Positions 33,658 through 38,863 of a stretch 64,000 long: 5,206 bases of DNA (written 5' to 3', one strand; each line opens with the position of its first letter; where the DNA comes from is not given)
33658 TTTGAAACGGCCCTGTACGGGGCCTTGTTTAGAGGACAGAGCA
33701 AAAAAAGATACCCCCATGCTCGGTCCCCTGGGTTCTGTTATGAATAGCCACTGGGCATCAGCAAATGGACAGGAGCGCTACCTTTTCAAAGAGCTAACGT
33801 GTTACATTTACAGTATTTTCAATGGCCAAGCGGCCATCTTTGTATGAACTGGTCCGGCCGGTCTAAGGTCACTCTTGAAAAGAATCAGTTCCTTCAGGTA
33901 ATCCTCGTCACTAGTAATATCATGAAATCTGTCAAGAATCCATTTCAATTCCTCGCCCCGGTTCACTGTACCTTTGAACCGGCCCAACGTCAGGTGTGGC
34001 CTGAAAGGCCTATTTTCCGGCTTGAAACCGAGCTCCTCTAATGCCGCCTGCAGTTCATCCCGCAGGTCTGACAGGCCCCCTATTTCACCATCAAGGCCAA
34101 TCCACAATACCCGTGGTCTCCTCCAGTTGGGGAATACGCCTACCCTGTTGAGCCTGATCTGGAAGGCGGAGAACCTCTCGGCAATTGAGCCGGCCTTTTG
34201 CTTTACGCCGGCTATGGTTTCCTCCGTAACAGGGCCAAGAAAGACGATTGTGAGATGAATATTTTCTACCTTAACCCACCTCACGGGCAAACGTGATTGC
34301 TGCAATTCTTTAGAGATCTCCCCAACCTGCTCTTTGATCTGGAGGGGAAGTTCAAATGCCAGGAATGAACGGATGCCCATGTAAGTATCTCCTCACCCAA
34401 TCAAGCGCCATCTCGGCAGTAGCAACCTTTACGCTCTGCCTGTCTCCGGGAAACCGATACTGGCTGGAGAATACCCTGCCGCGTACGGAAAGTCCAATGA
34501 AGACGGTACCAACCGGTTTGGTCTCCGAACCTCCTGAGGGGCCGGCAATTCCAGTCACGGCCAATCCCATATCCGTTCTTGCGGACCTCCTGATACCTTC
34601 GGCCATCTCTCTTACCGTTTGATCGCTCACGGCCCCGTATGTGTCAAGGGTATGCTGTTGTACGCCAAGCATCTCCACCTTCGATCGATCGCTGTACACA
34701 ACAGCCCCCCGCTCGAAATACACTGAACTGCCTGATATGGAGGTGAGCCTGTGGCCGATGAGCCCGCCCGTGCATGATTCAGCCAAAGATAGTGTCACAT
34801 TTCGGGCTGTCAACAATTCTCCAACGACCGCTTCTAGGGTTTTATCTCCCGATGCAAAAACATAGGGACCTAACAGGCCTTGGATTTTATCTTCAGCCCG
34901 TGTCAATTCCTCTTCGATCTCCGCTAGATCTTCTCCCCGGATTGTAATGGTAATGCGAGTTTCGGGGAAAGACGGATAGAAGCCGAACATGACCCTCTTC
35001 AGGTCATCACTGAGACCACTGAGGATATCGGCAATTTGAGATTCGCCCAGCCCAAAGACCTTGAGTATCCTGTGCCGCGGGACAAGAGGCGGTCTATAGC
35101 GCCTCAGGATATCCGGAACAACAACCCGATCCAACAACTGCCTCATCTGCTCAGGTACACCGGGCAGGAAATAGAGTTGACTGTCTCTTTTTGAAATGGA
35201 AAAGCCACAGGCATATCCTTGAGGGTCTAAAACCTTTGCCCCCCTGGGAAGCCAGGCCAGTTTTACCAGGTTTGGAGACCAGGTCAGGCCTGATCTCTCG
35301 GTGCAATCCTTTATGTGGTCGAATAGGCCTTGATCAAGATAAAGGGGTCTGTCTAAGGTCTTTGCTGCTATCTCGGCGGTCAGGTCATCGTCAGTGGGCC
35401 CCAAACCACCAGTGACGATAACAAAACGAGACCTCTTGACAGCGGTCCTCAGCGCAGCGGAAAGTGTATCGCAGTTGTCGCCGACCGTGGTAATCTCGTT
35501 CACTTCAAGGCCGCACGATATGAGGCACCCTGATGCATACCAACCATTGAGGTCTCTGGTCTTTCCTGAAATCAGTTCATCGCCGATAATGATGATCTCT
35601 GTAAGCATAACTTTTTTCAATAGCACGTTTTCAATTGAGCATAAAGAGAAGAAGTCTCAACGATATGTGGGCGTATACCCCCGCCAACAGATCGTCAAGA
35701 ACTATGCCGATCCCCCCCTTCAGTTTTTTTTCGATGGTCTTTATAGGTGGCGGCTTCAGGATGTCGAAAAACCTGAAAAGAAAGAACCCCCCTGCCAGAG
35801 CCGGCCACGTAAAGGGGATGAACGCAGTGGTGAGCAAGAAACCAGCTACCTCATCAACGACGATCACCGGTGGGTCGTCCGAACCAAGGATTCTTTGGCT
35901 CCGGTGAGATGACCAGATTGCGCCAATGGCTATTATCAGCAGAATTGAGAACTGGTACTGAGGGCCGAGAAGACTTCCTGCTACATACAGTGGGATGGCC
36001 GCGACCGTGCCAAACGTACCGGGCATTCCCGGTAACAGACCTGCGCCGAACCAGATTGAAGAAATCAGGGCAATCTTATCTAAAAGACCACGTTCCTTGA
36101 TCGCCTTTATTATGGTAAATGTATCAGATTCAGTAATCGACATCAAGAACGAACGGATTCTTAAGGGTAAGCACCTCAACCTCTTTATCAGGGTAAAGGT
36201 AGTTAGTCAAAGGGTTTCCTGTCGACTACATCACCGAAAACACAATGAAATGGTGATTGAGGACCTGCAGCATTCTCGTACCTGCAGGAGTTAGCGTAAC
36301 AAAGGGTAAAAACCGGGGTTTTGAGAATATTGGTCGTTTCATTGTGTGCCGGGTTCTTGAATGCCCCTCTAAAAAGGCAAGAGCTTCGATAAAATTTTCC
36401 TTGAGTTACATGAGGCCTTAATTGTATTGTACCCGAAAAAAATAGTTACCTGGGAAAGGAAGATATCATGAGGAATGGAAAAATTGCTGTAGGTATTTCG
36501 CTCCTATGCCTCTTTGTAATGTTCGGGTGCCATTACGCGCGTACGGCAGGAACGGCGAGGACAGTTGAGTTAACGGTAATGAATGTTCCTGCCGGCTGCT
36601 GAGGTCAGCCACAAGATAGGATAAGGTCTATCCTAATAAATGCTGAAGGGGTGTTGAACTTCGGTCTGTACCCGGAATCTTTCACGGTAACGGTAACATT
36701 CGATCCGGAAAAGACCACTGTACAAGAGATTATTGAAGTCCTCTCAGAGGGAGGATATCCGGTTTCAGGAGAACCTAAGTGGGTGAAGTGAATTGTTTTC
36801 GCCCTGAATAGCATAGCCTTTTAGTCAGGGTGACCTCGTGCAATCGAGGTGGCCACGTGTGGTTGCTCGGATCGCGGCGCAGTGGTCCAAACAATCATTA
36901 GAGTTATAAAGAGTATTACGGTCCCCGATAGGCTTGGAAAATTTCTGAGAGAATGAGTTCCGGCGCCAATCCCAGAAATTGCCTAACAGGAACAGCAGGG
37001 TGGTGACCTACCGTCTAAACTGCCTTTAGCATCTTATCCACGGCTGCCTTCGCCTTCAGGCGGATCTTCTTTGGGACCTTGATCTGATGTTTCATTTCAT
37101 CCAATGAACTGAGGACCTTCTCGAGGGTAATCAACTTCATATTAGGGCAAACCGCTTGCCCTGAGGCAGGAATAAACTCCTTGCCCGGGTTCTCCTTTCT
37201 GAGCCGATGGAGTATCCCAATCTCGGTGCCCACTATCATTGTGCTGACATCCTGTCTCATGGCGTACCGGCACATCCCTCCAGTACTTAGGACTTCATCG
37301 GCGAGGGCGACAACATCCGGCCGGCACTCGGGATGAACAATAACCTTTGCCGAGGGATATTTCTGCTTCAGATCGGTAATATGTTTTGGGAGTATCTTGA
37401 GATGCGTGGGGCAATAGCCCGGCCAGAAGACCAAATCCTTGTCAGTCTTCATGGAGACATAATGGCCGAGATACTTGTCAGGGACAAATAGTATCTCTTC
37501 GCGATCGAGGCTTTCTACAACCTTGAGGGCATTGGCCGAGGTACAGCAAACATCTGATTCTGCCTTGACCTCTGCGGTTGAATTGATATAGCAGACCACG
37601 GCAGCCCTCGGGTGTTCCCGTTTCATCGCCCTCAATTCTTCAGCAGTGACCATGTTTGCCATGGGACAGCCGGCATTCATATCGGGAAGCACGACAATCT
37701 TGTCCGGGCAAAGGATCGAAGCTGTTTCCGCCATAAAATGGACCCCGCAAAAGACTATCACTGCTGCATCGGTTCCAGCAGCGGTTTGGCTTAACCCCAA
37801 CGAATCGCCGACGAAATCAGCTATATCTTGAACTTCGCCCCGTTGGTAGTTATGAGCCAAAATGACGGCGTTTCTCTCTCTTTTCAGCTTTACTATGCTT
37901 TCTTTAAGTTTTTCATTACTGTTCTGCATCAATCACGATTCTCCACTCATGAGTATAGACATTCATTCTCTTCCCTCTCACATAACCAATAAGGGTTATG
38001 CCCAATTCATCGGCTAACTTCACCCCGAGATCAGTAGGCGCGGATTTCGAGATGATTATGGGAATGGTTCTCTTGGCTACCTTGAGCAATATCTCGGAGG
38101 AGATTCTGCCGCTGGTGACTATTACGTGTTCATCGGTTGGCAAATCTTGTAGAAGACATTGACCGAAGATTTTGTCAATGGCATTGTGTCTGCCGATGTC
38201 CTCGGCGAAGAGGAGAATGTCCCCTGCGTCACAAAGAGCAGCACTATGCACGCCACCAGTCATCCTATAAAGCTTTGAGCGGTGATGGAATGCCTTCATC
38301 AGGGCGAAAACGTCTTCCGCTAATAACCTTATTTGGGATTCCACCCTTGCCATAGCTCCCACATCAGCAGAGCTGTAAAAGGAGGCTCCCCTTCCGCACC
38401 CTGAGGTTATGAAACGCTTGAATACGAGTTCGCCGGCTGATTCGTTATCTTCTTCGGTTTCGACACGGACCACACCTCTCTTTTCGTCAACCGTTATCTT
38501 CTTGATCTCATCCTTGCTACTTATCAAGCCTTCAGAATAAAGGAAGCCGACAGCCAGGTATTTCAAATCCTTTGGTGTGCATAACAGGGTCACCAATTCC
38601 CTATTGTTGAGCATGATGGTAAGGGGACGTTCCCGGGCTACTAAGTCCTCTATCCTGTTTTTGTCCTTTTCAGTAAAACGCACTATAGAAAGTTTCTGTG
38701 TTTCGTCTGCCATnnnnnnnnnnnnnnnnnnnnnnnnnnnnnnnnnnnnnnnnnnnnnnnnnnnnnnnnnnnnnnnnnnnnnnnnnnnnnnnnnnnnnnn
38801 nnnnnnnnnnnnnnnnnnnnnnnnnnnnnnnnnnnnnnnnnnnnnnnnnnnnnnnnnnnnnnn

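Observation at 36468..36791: Small lipoprotein-like HMA-fold gene with a conserved in-frame TGA and downstream hairpin: candidate selenoprotein (copy 1)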

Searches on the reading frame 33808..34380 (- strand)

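Call 13: search_protein_families(library=pfam, proteins=[window:33808-34380:-], max_evalue=0.001)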
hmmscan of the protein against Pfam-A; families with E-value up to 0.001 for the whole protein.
window:33808-34380:- (190 aa): 3 families
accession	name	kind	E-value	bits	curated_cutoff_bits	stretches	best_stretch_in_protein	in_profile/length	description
PF02834.22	LigT_PEase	-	1.1e-31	109.2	23.3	2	12-93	4-87/87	LigT like Phosphoesterase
PF13563.12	2_5_RNA_ligase2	-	7.3e-15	55.8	27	1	36-140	21-121/152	2'-5' RNA ligase superfamily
PF10469.15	AKAP7_NLS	-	9.7e-05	22.8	24.4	1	29-134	30-148/208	AKAP7 2'5' RNA ligase-like domain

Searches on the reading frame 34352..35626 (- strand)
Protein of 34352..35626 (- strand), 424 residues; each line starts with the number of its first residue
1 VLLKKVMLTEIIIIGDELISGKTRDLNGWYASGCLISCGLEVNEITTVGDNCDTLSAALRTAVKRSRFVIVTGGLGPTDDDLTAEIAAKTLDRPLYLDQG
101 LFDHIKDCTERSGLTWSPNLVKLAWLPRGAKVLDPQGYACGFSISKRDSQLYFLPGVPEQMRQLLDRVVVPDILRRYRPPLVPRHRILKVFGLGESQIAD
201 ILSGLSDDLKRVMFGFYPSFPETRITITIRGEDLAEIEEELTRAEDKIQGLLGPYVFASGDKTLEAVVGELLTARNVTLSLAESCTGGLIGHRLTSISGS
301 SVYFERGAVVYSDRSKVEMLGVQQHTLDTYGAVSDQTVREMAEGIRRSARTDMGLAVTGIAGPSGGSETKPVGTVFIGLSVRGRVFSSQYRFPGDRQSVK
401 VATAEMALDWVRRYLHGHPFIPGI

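Call 13: search_protein_families(library=pfam, proteins=[window:34352-35626:-], max_evalue=0.001)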
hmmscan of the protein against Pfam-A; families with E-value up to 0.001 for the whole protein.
window:34352-35626:- (424 aa): 4 families
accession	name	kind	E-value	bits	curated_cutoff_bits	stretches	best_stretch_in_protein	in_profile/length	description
PF02464.23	CinA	-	6.5e-57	192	23.5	1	262-415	2-155/155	Competence-damaged protein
PF00994.29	MoCF_biosynth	-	1.1e-31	109.9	26.6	1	10-173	1-142/144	Probable molybdopterin binding domain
PF18146.6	CinA_KH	-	1e-14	54.8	27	1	185-258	1-73/73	Damage-inducible protein CinA KH domain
PF24102.1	FLAD1_M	-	3.2e-05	24.1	27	1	193-240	11-61/78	FAD synthase, middle domain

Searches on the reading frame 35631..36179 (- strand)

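Call 13: search_protein_families(library=pfam, proteins=[window:35631-36179:-], max_evalue=0.001)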
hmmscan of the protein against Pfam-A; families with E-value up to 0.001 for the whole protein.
window:35631-36179:- (182 aa): 1 family
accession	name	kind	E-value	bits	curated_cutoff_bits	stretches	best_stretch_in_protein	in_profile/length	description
PF04608.18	PgpA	-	3.8e-40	137.5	28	1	42-177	4-140/141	Phosphatidylglycerophosphatase A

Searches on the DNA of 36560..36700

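Call 24: search_rna_families(source=window, start=36560, end=36700, threshold=evalue, max_evalue=10, show_alignments=3)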
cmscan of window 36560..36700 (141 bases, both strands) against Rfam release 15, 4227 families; matches with E-value up to 10: 2.
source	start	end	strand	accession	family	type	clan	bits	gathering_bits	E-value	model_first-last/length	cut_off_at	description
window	36648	36685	+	RF01151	snoU82P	Gene; snRNA; snoRNA; CD-box;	-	9.9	42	1.8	1-55/55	no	Small nucleolar RNA U82P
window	36570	36604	+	RF01152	sR1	Gene; snRNA; snoRNA; CD-box;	-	9.1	45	2.5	25-57/57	no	Small nucleolar RNA sR1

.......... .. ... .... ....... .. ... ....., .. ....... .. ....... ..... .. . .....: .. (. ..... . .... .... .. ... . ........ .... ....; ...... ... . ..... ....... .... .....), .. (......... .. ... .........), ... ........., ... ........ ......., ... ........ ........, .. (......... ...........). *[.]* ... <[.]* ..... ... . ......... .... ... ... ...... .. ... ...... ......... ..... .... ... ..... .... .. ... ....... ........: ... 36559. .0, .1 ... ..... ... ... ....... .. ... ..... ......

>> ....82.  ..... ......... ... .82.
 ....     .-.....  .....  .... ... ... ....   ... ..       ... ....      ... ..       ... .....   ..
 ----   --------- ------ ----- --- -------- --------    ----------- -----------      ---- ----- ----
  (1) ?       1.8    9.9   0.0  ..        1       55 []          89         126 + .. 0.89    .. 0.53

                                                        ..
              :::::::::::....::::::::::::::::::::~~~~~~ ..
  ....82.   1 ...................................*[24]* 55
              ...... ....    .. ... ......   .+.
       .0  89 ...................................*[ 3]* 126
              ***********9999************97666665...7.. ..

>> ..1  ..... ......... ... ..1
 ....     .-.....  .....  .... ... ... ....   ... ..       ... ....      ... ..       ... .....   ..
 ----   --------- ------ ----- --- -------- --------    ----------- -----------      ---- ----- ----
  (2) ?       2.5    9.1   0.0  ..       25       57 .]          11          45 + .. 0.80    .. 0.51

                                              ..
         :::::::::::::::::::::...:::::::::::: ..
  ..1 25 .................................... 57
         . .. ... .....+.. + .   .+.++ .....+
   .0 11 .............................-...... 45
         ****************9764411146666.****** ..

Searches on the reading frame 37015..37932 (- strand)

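Call 13: search_protein_families(library=pfam, proteins=[window:37015-37932:-], max_evalue=0.001)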
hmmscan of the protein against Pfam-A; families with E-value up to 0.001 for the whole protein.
window:37015-37932:- (305 aa): 1 family
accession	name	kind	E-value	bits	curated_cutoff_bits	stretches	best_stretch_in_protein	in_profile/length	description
PF02445.21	NadA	-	1.3e-126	422.1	27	1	12-303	2-295/295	Quinolinate synthetase A protein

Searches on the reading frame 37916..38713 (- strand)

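Call 13: search_protein_families(library=pfam, proteins=[window:37916-38713:-], max_evalue=0.001)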
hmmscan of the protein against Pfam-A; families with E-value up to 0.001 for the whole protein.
window:37916-38713:- (265 aa): 1 family
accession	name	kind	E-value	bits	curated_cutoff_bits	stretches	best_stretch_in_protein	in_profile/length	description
PF02634.21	FdhD-NarQ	-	8e-88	294.6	27.2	1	26-259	1-236/237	FdhD/NarQ family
